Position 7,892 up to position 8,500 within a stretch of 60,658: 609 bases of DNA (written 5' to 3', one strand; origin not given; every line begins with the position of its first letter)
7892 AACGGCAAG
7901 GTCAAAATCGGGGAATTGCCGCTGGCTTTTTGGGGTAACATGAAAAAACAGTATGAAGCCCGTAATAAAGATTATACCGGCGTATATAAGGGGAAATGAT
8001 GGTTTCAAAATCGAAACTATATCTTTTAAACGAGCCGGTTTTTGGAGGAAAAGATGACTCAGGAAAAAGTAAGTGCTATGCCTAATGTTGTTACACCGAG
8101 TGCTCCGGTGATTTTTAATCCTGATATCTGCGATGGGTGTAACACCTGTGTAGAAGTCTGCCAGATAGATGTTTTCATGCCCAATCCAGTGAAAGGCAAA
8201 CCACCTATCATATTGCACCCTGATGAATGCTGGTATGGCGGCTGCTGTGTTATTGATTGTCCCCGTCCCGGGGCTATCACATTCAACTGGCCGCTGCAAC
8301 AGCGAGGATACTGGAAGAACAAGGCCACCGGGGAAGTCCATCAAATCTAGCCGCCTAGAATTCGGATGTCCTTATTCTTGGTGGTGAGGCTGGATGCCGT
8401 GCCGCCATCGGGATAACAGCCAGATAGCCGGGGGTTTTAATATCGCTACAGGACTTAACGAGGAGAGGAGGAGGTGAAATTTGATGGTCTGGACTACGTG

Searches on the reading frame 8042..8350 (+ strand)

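Call 88: search_protein_families(library=pfam, proteins=[window:8042-8350:+], max_evalue=0.0001)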
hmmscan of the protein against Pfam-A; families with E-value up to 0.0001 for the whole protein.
window:8042-8350:+ (102 aa): 2 families
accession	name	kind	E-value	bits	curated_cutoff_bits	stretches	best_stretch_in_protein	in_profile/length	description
PF12838.12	Fer4_7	-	1.5e-06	29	27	1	30-74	2-49/52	4Fe-4S dicluster domain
PF00037.32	Fer4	-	1.2e-05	25.3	21.1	1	23-44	1-22/24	4Fe-4S binding domain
